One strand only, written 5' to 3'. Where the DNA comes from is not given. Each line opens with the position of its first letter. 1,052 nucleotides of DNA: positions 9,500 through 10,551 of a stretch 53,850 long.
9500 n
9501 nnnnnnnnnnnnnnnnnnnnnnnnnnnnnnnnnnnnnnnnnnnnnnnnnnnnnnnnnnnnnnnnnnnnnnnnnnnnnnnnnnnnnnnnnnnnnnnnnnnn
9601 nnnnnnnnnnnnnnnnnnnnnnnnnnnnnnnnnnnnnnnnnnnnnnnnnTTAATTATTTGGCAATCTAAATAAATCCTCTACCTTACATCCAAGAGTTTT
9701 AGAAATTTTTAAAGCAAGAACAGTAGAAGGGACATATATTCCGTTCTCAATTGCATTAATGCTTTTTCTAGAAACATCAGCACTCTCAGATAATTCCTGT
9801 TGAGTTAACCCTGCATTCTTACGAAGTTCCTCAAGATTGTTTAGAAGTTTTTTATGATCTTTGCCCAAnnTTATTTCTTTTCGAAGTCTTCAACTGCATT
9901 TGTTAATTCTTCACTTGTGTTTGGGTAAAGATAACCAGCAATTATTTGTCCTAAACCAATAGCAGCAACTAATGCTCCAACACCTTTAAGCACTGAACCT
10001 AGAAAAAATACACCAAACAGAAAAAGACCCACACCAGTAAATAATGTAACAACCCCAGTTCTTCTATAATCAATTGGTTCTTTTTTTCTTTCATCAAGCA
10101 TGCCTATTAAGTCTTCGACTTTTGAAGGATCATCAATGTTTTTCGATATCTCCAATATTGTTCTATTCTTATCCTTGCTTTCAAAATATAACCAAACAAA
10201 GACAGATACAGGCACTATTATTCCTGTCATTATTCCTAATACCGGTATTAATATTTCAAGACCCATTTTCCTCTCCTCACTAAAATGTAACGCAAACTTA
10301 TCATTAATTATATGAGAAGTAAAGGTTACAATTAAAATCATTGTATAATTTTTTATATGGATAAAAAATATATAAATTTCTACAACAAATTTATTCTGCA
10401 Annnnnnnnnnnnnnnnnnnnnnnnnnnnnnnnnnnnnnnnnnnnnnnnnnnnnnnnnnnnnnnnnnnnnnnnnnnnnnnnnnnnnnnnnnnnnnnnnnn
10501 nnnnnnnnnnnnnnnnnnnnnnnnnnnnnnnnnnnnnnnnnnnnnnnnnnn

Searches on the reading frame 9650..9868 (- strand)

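Call 7: search_protein_families(library=pfam, proteins=[window:9650-9868:-], max_evalue=0.01)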
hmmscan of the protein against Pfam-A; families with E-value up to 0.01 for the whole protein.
window:9650-9868:- (72 aa): 7 families
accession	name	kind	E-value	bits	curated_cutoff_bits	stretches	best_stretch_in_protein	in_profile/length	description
PF01381.28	HTH_3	-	3.3e-15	56.3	23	1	12-66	1-55/55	Helix-turn-helix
PF12844.13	HTH_19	-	3.2e-13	49.8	30.2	1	11-70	3-62/64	Helix-turn-helix domain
PF13560.12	HTH_31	-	1.1e-08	35.7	27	1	12-64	6-59/64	Helix-turn-helix domain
PF13443.12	HTH_26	-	7.7e-08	32.9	22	1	11-69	1-60/63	Cro/C1-type HTH DNA-binding domain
PF13412.12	HTH_24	-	3.3e-05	23.8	21.9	1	12-39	9-36/48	Winged helix-turn-helix DNA-binding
PF13413.12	HTH_25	-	0.00079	19.6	24.6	1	12-45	2-35/62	Helix-turn-helix domain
PF04545.22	Sigma70_r4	-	0.0034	17.3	24.1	1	14-42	14-42/50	Sigma-70, region 4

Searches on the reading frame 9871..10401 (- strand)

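Call 7: search_protein_families(library=pfam, proteins=[window:9871-10401:-], max_evalue=0.01)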
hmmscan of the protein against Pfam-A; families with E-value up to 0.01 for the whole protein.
window:9871-10401:- (176 aa): 1 family
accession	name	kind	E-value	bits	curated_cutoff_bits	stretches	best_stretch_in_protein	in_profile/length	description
PF19762.4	DUF6249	-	9.5e-12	45.2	33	1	58-158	5-102/104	Domain of unknown function (DUF6249)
